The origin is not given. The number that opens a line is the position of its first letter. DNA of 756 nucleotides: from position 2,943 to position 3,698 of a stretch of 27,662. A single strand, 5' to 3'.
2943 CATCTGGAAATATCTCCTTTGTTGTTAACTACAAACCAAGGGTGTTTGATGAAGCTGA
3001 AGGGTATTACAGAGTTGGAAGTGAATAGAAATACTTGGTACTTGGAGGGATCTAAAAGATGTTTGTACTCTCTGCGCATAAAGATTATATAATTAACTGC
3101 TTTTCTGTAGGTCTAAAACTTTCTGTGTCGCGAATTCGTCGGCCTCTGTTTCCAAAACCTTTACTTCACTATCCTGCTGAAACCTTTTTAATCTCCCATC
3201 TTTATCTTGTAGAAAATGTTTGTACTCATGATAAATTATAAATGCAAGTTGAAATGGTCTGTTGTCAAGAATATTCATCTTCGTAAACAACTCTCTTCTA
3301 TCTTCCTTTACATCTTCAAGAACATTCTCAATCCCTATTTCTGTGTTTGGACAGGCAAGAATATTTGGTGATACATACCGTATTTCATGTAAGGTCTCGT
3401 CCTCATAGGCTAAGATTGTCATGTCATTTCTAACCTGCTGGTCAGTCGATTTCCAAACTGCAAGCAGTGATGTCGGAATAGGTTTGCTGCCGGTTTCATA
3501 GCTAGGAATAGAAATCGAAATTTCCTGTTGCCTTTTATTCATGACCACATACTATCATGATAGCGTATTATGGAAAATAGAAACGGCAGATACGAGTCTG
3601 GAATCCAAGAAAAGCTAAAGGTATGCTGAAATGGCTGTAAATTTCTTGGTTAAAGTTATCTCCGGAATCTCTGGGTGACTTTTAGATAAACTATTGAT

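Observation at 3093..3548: Stand-alone ImmA/IrrE-type zinc peptidase without a visible HTH partner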

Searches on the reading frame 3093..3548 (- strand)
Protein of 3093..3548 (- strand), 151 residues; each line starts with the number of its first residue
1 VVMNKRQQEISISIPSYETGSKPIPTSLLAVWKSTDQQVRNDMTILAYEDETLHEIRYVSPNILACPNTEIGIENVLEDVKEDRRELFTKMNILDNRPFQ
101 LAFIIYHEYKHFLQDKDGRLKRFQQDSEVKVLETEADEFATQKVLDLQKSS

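Call 3: search_protein_families(library=pfam, proteins=[window:3093-3548:-], max_evalue=1)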
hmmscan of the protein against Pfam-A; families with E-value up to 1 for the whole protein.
window:3093-3548:- (151 aa): 0 families

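Call 5: search_protein_families(library=ncbifam, proteins=[window:3093-3548:-], max_evalue=1)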
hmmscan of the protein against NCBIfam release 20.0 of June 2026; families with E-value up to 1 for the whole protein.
window:3093-3548:- (151 aa): 2 families
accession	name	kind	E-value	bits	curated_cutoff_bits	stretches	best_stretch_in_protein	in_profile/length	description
NF007238.0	PRK09672.1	equivalog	1.2e-05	24.7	274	1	101-147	165-207/309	phage exclusion protein Lit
NF050010.1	Zn_HExGHH_YpfJ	equivalog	0.018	14.6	250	1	96-134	156-193/285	KPN_02809 family neutral zinc metallopeptidase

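Call 6: search_protein_families(library=padloc, proteins=[window:3093-3548:-], max_evalue=1)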
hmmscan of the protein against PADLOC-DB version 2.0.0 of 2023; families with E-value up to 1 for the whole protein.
window:3093-3548:- (151 aa): 2 families
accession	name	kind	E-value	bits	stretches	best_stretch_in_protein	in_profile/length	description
PDLC03011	peptidase_U41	-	0.0042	14.6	1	103-148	161-199/378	-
PDLC02355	Lit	-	0.011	13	1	101-148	149-191/290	Lit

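Call 7: search_protein_families(library=phrogs, proteins=[window:3093-3548:-], max_evalue=1)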
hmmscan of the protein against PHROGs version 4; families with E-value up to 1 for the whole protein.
window:3093-3548:- (151 aa): 3 families
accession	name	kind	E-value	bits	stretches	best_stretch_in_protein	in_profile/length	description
phrog_1914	-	unknown function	0.0003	21.6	1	101-141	94-138/222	-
phrog_26178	-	unknown function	0.0083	17.3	1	73-97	48-72/81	-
phrog_87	-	other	0.032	14.9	1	96-148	80-131/227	metallo-protease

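Call 8: find_homologous_proteins(query=window:3093-3548:-, max_evalue=0.01)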
Query window:3093-3548:- (151 aa): 1 proteins with E <= 0.01 among 9 candidates.
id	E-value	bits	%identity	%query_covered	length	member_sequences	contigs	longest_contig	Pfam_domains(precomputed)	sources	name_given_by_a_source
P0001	5.4e-92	323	100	99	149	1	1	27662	PF10463.16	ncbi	-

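Call 9: search_solved_structures(query=window:3093-3548:-, max_evalue=10, show_alignments=3)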
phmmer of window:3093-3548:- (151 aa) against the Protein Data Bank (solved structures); distinct sequences matched with E-value up to 10: 2.
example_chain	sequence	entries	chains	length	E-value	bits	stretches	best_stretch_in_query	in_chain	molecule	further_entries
6rwx_a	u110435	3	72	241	0.67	13.2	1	10-90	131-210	Lipoprotein MxiJ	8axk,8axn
5vae_A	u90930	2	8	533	3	11.1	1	67-115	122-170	Accessory Sec system protein Asp1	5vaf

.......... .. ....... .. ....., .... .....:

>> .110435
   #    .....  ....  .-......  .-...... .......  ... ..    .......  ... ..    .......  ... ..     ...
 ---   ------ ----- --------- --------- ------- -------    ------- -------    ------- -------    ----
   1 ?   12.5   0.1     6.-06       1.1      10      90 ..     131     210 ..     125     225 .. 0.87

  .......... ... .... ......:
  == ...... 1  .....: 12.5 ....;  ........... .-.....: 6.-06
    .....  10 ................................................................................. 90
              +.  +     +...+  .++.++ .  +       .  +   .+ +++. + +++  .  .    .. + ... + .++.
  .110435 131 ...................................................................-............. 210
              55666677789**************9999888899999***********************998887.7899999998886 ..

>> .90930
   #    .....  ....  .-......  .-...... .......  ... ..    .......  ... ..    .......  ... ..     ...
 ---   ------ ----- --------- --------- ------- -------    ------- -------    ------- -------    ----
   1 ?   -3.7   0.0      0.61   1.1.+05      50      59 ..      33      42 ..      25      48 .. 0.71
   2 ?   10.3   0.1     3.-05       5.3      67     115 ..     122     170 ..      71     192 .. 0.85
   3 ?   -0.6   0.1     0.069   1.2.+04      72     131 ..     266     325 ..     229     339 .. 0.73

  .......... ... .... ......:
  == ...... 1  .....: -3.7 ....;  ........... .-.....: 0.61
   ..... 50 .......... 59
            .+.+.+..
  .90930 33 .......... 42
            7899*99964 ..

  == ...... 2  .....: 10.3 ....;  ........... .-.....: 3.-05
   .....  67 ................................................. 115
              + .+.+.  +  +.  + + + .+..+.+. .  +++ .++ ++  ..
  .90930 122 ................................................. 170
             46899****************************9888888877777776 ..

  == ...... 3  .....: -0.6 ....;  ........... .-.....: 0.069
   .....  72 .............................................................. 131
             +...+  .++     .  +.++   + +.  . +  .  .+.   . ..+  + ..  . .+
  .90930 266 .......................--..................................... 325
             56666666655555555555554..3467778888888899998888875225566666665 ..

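Call 18: predict_structure(protein=window:3093-3542:-)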
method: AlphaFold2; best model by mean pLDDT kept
length: 149 residues; sequences in the alignment: 1
mean_pLDDT: 36.4   pTM: 0.25
mean pLDDT of the five models: 36.4, 33.5, 32.7, 31.2, 29.6
residues with pLDDT >= 90: 0; 70-90: 0; 50-70: 1; < 50: 148
segments of 3 or more residues with pLDDT < 50: 1-135, 137-149
pLDDT, mean of each block of 10 residues (from residue 1): 25 29 42 42 34 32 26 32 35 38 42 43 35 47 43
secondary structure, 60 per line:
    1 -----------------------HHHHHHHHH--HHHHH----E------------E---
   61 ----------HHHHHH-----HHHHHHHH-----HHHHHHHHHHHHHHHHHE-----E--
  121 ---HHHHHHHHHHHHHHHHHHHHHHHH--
elements in order: H24-32 H35-39 H71-76 H82-89 H95-111 H124-147

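Call 19: search_protein_representatives(protein=window:3093-3548:-)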
Query: 151 residues. Proteins with E-value up to 0.001 (for the whole library): 3; up to 1e-10: 2; up to 1e-30: 1. The best 3 are listed.
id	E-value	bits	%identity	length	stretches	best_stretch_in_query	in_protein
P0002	5.1e-43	162.6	55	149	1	3-150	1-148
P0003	2.7e-19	85.8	30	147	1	4-145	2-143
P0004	4.3e-08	49.5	24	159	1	5-147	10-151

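Call 21: search_solved_structures(query=A1, max_evalue=10, show_alignments=4)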
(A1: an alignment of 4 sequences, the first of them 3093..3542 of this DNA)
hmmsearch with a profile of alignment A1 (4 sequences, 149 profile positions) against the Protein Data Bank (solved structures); distinct sequences matched with E-value up to 10: 3.
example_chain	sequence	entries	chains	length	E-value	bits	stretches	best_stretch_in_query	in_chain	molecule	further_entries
5yd2_A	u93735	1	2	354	0.62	13.1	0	120-141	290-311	Phosphoserine aminotransferase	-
2ybv_B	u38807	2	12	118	0.62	13.1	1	15-106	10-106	RIBULOSE BISPHOSPHATE CARBOXYLASE SMALL SUBUNIT | RIBULOSE BISPHOSPHATE CARBOXYLASE SMALL CHAIN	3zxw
5yb0_A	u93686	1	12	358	0.64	13.1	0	120-141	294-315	Phosphoserine aminotransferase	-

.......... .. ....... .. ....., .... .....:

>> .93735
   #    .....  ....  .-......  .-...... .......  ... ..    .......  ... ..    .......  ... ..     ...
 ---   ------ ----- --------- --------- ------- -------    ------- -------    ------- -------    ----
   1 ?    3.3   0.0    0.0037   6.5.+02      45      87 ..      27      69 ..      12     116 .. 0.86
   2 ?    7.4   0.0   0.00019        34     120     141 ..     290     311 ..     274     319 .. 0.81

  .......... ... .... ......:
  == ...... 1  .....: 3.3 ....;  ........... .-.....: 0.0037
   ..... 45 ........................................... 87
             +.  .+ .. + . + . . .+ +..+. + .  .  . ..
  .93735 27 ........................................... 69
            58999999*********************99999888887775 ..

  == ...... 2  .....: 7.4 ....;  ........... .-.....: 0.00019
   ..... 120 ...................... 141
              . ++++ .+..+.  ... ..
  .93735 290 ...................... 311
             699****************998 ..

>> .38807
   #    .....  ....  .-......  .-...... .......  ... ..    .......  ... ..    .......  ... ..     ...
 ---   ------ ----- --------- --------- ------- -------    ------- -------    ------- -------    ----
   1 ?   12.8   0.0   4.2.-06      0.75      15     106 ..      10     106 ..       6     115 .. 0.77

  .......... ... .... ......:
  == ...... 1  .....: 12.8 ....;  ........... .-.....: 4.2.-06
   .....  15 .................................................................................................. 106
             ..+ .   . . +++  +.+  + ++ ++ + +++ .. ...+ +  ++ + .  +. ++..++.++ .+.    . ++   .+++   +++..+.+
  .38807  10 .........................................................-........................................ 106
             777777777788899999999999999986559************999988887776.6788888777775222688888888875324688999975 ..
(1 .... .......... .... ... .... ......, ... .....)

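Call 22: search_protein_families(library=pfam, alignment_id=A1, max_evalue=10)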
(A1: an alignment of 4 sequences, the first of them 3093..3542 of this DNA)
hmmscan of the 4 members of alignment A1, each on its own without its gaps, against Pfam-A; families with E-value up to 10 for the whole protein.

A. member 1, window:3093-3542:- (149 aa): 0 families

B. families by the number of members that match (of 4 scanned): 1 family
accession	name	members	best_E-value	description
PF13058.12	DUF3920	1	3.1e-05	Protein of unknown function (DUF3920)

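Call 23: find_homologous_proteins(query=A1, max_evalue=0.1)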
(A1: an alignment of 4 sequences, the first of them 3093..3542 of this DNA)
Query A1 (4 sequences) (149 aa, profile of the alignment): 4 proteins with E <= 0.1 among 748 candidates.
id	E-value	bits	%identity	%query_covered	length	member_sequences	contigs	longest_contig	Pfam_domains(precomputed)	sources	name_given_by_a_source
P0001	3.8e-67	243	100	100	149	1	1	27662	PF10463.16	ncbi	-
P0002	4.0e-67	243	55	100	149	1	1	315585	-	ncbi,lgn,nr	ncbi:hypothetical protein HYV12_00685 [Candidatus Dojkabacteria bacterium]|nr:hypothetical protein [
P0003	1.0e-66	241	31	95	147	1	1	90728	-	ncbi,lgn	-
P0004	4.1e-59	217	23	98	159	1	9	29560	-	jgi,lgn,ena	jgi:hypothetical protein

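Call 24: find_encoding_contigs(protein=P0002, flank=8000, max_places=3)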
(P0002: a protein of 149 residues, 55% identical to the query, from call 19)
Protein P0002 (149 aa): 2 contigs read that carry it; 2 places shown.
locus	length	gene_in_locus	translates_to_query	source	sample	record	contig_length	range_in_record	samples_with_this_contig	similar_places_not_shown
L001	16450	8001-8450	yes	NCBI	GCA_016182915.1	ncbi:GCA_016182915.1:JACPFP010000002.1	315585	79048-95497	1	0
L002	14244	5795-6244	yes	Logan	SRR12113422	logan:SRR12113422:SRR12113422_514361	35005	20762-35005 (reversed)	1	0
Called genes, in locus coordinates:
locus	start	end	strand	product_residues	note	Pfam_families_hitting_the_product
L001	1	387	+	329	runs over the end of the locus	PF00933:Glyco_hydro_3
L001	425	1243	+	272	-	-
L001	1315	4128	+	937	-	PF00521:DNA_topoisoIV, PF03989:DNA_gyraseA_C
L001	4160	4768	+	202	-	PF07690:MFS_1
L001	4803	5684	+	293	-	PF02557:VanY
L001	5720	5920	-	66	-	-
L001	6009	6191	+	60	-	PF02557:VanY (weak)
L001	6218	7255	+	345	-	-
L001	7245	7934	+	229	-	PF04203:Sortase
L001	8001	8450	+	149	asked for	-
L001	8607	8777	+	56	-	-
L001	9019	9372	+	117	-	-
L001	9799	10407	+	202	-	-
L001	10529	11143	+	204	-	-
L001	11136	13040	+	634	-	-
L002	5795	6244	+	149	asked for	-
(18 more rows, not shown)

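Call 25: find_encoding_contigs(protein=P0003, flank=8000, max_places=3)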
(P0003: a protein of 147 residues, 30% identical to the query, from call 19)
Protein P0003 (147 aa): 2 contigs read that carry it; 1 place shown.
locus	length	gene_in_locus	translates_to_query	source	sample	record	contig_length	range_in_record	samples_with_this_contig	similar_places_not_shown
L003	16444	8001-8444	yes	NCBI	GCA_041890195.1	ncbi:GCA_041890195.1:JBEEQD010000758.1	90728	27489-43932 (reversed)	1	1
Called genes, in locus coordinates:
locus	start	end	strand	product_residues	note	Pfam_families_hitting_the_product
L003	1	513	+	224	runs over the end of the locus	PF04542:Sigma70_r2, PF08281:Sigma70_r4_2 (weak), PF04545:Sigma70_r4 (weak)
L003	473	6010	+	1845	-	PF13205:Big_5, PF01835:MG2, PF07703:A2M_BRD, PF00207:A2M, PF17973:bMG10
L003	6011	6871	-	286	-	PF01261:AP_endonuc_2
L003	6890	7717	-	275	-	-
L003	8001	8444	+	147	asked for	-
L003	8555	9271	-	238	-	PF00702:Hydrolase, PF13419:HAD_2, PF13242:Hydrolase_like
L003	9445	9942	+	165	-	-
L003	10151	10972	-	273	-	PF00156:Pribosyltran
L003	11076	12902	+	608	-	PF03023:MurJ, PF13440:Polysacc_synt_3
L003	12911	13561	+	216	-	-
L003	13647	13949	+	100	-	PF00166:Cpn10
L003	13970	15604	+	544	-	-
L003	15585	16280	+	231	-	PF00583:Acetyltransf_1, PF13508:Acetyltransf_7 (weak), PF13527:Acetyltransf_9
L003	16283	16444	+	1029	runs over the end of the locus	PF00580:UvrD-helicase, PF13245:AAA_19, PF13604:AAA_30 (faint), PF13538:UvrD_C_2 (faint), PF13361:UvrD_C, PF12705:PDDEXK_1, PF01930:Cas_Cas4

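Call 26: find_encoding_contigs(protein=P0004, flank=8000, max_places=6)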
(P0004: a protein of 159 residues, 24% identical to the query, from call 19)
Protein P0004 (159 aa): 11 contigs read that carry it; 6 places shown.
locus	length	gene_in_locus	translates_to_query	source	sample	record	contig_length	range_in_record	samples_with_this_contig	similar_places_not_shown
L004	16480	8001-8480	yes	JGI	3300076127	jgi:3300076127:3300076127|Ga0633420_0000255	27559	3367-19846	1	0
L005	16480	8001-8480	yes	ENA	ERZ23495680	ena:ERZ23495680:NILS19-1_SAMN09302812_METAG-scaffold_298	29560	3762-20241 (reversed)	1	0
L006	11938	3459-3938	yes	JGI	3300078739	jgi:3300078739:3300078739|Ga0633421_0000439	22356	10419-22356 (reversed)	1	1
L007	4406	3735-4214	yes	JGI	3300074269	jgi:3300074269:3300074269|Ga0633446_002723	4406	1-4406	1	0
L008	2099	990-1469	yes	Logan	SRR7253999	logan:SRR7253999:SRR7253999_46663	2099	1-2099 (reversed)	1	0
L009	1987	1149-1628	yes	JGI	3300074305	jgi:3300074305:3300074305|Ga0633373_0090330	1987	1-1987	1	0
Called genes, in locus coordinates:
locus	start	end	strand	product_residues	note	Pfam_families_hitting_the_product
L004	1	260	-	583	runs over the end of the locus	PF13196:DUF4012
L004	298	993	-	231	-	PF00160:Pro_isomerase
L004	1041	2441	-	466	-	PF00496:SBP_bac_5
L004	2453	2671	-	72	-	PF03840:SecG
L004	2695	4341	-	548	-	PF12072:RNase_Y_N, PF00013:KH_1 (weak), PF01966:HD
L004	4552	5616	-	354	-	PF13683:rve_3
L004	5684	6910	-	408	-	PF00154:RecA_N, PF06745:ATPase (faint), PF08423:Rad51, PF13481:AAA_25 (faint), PF27531:MT3502_N (weak), PF21096:RecA_C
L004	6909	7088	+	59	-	-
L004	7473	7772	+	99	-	PF01909:NTP_transf_2, PF18765:Polbeta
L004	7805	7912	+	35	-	PF01934:HepT-like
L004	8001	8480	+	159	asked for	-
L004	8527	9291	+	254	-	PF06966:DUF1295, PF02544:Steroid_dh (weak), PF04191:PEMT (weak), PF04140:ICMT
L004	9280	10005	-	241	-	PF00561:Abhydrolase_1, PF12697:Abhydrolase_6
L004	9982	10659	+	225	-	PF00293:NUDIX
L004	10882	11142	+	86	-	-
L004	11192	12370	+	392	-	PF09903:DUF2130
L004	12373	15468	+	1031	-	PF00580:UvrD-helicase, PF13245:AAA_19, PF13604:AAA_30 (faint), PF13361:UvrD_C, PF13538:UvrD_C_2 (faint), PF12705:PDDEXK_1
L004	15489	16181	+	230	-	-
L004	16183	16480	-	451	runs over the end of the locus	PF02366:PMT, PF13231:PMT_2, PF16192:PMT_4TMC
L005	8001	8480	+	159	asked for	-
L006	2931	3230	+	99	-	PF01909:NTP_transf_2, PF18765:Polbeta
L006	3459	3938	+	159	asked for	-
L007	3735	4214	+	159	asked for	-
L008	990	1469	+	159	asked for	-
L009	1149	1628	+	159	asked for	-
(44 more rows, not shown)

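Call 28: search_protein_families(library=pfam, proteins=[P0002, P0003, P0004], max_evalue=10)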
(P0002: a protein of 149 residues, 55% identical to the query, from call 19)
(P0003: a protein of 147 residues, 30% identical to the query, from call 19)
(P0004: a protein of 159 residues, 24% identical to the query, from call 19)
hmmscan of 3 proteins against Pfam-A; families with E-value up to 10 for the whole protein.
P0002 (149 aa): 0 families

P0003 (147 aa): 1 family
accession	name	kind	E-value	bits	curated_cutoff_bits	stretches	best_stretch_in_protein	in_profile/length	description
PF13058.12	DUF3920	-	3.1e-05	24.6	27.3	1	101-145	78-122/126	Protein of unknown function (DUF3920)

P0004 (159 aa): 0 families

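Call 29: search_protein_families(library=ncbifam, proteins=[P0002, P0003, P0004], max_evalue=10)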
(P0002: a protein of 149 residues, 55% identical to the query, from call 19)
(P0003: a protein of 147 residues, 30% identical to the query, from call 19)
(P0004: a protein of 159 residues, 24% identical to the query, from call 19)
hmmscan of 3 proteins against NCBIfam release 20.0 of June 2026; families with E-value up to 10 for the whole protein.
P0002 (149 aa): 0 families

P0003 (147 aa): 1 family
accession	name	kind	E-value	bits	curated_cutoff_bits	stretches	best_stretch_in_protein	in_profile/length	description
NF007238.0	PRK09672.1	equivalog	0.0072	15.6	274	1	97-140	163-202/309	phage exclusion protein Lit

P0004 (159 aa): 1 family
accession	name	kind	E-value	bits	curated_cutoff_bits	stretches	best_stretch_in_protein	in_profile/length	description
NF007238.0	PRK09672.1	equivalog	0.00083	18.6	274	1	102-149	162-205/309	phage exclusion protein Lit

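Call 31: search_dna_similar(query=window:3093-3542:-, collection=phages, mode=protein, max_evalue=10, max_rows=20)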
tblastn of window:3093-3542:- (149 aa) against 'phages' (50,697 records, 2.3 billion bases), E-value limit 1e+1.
Records with a match: 12; places in all: 12; records where one place covers at least 80% of the query: 1.
Best place of each record, by identity: <60% 12.
By first word of the organism name: Vibrio 11; Acinetobacter 1.
By host as written in the record: - 7; Vibrio lentus 2; Vibrio splendidus 1; Vibrio crassostreae 1; Acinetobacter baumannii NIPH 201 1.
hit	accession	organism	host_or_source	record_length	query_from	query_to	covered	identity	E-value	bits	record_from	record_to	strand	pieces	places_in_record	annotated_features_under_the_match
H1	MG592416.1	Vibrio phage 1.032.O._10N.261.54.F5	Vibrio splendidus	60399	1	124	83%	24.8%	3e+0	34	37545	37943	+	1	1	TMhelix containing protein | hypothetical protein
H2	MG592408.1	Vibrio phage 1.024.O._10N.261.45.F8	Vibrio lentus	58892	13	124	75%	26.3%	3e+0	34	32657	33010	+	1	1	TMhelix containing protein | hypothetical protein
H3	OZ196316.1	Vibrio phage K459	Seawater and oysters mix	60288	13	124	75%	26.3%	3e+0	33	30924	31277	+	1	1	hypothetical protein (x2)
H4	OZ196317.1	Vibrio phage K461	Seawater and oysters mix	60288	13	124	75%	26.3%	3e+0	33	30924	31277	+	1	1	hypothetical protein (x2)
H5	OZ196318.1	Vibrio phage K457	Seawater and oysters mix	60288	13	124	75%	26.3%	3e+0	33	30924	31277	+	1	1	hypothetical protein (x2)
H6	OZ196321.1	Vibrio phage K455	Seawater and oysters mix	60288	13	124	75%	26.3%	3e+0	33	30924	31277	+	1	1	hypothetical protein (x2)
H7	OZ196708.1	Vibrio phage K456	Seawater and oysters mix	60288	13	124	75%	26.3%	3e+0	33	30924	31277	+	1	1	hypothetical protein (x2)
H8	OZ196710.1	Vibrio phage K458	Seawater and oysters mix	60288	13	124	75%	26.3%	3e+0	33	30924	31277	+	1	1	hypothetical protein (x2)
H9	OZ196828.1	Vibrio phage 234P10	Seawater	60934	13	124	75%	26.3%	3e+0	33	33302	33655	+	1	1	hypothetical protein (x2)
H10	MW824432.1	Vibrio phage PS17B.1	Vibrio crassostreae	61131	13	124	75%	26.3%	3e+0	33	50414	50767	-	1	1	hypothetical protein (x2)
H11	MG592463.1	Vibrio phage 1.088.O._10N.261.46.A1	Vibrio lentus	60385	13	124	75%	26.3%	4e+0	33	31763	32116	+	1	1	hypothetical protein (x2)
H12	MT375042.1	Acinetobacter phage vB_AbaP_Alexa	Acinetobacter baumannii NIPH 201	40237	48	137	60%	28.6%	7e+0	32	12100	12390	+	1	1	portal protein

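Call 38: predict_structure(alignment_id=A1)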
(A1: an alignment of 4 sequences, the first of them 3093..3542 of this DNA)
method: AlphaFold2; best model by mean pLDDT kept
length: 149 residues; sequences in the alignment: 4
mean_pLDDT: 88.5   pTM: 0.84
mean pLDDT of the five models: 88.5, 87.9, 86.6, 86.2, 85.8
residues with pLDDT >= 90: 109; 70-90: 25; 50-70: 4; < 50: 11
segments of 3 or more residues with pLDDT < 50: 1-5, 7-12
pLDDT, mean of each block of 10 residues (from residue 1): 44 69 96 96 92 91 95 95 95 96 98 90 87 97 90
secondary structure, 60 per line:
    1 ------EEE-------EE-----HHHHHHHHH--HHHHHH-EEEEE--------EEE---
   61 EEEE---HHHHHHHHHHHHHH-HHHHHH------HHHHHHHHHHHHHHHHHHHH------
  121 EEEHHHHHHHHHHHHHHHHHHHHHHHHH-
elements in order: E7-9 H24-32 H35-40 E42-46 E55-57 E61-64 H68-81 H83-88 H95-114 E121-123 H124-148
